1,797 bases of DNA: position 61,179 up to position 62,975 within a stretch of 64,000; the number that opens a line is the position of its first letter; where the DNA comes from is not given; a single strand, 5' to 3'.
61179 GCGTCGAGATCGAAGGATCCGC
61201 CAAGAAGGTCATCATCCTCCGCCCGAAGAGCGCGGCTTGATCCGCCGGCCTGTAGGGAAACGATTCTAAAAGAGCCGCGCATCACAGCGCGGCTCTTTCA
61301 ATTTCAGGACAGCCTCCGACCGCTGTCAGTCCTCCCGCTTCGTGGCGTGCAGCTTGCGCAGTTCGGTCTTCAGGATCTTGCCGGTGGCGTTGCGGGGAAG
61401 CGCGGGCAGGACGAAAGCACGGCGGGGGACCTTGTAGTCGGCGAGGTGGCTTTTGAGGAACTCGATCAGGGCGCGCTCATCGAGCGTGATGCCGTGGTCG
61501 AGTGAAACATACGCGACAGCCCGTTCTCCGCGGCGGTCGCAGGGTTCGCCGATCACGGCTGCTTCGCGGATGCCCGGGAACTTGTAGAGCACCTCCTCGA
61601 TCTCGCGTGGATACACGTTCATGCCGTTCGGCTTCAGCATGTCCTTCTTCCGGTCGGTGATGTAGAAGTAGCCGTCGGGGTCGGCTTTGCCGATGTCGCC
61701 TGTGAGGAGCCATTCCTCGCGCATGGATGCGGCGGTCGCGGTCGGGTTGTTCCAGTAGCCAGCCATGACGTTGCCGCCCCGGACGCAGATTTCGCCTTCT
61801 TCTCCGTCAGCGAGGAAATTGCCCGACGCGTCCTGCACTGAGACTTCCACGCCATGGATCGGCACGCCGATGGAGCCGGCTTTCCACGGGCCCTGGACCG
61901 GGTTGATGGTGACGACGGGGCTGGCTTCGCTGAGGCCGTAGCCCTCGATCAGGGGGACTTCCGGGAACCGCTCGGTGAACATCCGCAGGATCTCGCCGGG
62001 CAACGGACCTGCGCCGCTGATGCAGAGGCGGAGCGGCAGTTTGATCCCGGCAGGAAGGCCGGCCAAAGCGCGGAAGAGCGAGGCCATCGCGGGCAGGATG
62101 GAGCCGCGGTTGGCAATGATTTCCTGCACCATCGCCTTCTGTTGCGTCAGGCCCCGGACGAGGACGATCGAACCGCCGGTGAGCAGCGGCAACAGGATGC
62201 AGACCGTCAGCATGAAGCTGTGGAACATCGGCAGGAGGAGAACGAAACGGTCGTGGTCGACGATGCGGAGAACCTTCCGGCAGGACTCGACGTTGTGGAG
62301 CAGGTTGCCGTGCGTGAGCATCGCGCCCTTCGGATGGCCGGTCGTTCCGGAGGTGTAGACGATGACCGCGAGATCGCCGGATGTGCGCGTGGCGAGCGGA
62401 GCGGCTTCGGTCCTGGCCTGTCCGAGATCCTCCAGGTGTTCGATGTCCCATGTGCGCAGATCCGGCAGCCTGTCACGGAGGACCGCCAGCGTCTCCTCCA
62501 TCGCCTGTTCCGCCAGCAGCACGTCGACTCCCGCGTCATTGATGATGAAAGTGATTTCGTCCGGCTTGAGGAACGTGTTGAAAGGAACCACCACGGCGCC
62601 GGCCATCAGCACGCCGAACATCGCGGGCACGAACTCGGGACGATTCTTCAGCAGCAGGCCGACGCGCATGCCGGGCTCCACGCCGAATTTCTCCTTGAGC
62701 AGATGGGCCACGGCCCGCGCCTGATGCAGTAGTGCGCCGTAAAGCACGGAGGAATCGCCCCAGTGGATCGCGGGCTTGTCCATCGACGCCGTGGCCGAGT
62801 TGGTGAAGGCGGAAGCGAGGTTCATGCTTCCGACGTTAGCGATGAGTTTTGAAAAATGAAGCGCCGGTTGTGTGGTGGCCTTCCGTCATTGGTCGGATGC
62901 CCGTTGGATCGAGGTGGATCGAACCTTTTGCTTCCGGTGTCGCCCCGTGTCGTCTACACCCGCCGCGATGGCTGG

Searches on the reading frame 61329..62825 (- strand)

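Call 60: search_protein_families(library=pfam, max_evalue=0.00001, proteins=[window:61329-62825:-])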
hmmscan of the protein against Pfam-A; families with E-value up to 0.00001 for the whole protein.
window:61329-62825:- (499 aa): 2 families
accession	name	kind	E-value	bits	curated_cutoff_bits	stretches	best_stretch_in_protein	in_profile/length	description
PF00501.34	AMP-binding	-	1.1e-87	294.8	29.9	1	8-358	2-384/384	AMP-binding enzyme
PF13193.12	AMP-binding_C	-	6.9e-18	65.8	24.5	1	408-483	1-76/76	AMP-binding enzyme C-terminal domain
